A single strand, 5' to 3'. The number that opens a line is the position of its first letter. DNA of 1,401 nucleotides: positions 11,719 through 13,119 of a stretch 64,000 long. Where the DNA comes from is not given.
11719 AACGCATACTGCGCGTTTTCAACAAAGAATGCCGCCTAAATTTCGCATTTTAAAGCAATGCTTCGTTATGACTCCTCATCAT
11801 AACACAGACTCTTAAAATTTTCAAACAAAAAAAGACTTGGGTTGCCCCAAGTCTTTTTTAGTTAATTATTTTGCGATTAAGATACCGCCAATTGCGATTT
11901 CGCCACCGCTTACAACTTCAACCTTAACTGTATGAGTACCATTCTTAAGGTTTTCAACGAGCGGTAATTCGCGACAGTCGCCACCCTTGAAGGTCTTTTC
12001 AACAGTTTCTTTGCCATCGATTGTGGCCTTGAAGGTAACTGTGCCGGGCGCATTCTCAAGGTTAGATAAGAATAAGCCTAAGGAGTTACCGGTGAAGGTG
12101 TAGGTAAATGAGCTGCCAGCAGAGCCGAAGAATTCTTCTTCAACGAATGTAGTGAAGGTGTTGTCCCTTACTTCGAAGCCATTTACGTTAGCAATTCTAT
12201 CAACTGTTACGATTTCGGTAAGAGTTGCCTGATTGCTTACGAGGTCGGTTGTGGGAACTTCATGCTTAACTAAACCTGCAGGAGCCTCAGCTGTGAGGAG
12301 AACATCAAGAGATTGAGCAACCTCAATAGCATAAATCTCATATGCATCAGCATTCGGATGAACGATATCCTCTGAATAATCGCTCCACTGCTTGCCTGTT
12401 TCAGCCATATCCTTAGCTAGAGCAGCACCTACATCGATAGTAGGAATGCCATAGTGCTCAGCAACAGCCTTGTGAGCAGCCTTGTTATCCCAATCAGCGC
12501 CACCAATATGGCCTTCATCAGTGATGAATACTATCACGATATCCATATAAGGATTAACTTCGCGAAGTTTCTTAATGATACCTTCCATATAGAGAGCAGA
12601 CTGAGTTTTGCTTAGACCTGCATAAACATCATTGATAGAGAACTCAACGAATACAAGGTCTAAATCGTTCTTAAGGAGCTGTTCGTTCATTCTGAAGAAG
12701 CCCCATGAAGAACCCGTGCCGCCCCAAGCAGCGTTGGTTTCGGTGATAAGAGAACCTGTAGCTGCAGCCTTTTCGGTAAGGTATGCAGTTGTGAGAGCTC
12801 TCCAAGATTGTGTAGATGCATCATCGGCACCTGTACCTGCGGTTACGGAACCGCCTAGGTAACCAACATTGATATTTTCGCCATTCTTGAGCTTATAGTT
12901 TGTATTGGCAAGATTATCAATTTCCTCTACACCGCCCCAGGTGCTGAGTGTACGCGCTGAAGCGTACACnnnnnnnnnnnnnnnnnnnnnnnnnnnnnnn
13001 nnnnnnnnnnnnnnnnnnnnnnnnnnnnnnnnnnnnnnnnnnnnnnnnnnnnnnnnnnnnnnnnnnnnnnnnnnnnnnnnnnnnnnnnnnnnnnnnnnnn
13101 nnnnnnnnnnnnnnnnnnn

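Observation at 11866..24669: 12.8-kb gene for a 4,267-aa secreted 'lectin-stalk plus enzyme head' protein with no recognisable anchor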

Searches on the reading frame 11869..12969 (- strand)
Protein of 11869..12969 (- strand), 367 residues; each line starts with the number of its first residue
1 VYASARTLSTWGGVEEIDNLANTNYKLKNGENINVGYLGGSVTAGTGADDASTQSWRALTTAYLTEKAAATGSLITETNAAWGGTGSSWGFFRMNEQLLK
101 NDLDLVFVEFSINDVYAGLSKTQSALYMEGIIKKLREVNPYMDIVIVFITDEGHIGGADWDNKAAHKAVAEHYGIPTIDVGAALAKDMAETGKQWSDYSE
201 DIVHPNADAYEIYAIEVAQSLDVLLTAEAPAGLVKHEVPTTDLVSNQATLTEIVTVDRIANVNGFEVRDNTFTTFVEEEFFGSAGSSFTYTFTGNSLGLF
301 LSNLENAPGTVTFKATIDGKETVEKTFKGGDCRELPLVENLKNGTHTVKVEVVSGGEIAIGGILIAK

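Call 90: search_solved_structures(query=window:11869-12969:-, max_evalue=0.01)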
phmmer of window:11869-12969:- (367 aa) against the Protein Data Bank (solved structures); distinct sequences matched with E-value up to 0.01: 2.
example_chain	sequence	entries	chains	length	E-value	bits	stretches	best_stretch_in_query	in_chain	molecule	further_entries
6hfz_A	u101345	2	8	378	2.4e-12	50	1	26-230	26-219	GDSL-like protein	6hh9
9otv_A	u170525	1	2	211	0.00055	22.5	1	37-222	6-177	Lysophospholipase L1-like esterase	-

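Call 92: search_solved_structures(query=window:11869-12969:-, max_evalue=0.01, show_alignments=1)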
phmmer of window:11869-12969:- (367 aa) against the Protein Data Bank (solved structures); distinct sequences matched with E-value up to 0.01: 2.
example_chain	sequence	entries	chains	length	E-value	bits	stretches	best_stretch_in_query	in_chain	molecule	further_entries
6hfz_A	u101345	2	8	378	2.4e-12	50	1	26-230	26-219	GDSL-like protein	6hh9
9otv_A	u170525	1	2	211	0.00055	22.5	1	37-222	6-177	Lysophospholipase L1-like esterase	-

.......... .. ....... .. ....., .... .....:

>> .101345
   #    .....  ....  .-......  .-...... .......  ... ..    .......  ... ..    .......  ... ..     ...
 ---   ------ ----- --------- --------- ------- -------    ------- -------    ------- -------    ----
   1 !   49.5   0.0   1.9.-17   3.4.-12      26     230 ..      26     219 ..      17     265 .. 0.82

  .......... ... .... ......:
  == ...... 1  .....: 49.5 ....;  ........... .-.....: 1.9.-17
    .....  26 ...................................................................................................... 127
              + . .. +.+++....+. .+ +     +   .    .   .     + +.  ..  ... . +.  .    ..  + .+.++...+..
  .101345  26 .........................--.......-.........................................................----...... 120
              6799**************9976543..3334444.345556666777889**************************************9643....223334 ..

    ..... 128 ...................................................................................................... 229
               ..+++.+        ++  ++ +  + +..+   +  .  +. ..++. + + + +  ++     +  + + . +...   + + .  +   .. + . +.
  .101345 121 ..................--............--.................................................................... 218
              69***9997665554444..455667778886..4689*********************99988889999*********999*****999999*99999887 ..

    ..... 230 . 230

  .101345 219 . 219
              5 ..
